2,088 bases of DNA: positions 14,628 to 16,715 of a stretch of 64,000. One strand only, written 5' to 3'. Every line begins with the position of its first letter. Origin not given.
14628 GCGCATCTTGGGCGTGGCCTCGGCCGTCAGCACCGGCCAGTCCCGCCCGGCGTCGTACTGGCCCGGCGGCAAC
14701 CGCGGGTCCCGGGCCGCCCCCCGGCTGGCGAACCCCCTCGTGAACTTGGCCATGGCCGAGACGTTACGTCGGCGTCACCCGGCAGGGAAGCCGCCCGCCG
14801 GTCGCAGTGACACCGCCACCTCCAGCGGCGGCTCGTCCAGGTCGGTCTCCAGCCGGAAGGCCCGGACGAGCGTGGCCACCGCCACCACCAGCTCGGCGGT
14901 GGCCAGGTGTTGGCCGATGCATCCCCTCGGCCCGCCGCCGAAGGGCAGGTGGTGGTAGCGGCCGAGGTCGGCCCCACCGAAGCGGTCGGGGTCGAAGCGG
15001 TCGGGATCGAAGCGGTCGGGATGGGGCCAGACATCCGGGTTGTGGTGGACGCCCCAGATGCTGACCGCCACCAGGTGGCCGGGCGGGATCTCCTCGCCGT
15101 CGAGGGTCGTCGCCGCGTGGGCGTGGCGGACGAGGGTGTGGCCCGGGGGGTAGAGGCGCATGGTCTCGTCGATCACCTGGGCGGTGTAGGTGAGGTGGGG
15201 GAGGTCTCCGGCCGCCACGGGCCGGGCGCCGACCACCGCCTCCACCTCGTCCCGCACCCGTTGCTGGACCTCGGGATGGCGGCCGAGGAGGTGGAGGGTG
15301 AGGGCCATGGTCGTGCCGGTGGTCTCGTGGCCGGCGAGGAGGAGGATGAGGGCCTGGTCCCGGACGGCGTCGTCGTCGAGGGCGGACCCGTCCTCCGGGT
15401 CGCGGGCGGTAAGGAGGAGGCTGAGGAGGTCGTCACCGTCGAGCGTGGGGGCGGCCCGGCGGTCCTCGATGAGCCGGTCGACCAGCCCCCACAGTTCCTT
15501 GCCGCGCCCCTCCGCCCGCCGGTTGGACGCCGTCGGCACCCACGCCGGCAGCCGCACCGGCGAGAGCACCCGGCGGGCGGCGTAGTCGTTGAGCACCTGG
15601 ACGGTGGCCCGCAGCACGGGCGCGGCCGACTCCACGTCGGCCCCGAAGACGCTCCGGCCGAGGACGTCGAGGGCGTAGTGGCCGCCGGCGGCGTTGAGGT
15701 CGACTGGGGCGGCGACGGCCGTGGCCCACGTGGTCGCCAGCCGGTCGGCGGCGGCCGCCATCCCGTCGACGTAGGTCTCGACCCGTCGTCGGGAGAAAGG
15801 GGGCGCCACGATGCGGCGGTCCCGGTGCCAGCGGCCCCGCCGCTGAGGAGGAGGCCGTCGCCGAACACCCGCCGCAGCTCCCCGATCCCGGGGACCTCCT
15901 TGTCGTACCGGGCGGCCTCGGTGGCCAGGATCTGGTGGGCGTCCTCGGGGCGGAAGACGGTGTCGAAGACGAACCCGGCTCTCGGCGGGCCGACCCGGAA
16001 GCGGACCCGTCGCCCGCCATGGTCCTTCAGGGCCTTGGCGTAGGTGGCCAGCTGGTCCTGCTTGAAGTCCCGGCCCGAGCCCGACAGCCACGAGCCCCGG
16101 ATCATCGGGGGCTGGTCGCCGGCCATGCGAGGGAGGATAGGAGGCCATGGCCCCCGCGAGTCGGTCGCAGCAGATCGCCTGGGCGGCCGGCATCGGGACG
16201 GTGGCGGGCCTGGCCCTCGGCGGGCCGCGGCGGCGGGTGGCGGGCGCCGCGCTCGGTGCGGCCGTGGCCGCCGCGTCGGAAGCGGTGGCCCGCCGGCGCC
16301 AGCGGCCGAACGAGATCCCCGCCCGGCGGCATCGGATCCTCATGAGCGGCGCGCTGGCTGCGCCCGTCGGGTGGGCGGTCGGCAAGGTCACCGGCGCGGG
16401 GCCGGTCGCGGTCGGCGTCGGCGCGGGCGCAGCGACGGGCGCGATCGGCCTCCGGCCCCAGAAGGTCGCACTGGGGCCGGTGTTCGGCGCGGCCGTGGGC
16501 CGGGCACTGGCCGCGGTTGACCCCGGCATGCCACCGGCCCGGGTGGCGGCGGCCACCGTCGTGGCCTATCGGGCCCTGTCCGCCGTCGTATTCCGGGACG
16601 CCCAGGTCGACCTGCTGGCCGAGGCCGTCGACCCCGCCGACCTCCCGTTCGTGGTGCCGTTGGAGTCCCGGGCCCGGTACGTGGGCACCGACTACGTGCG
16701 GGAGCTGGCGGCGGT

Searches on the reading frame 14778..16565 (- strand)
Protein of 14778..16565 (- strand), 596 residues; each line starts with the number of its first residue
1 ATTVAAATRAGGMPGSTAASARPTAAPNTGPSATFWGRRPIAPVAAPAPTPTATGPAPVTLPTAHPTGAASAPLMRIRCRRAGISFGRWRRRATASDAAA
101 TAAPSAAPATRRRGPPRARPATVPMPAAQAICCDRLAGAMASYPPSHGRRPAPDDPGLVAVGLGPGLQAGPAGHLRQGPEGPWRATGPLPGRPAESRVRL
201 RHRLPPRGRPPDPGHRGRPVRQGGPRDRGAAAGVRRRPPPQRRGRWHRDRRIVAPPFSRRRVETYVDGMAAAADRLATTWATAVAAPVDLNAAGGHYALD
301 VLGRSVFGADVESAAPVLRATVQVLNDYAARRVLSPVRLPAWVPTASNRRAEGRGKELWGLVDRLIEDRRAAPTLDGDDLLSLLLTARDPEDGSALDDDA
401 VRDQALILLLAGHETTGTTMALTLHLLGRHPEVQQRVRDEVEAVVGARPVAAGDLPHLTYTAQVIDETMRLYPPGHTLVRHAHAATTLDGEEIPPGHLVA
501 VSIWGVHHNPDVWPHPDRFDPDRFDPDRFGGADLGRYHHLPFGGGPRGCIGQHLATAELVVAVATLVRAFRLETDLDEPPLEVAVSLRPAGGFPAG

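Call 33: search_protein_families(library=pfam, proteins=[window:14778-16565:-], max_evalue=0.0001)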
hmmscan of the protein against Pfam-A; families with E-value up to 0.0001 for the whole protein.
window:14778-16565:- (596 aa): 1 family
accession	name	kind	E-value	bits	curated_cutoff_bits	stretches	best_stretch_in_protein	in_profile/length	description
PF00067.27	p450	-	1.7e-74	251.7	22.8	1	244-580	93-443/462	Cytochrome P450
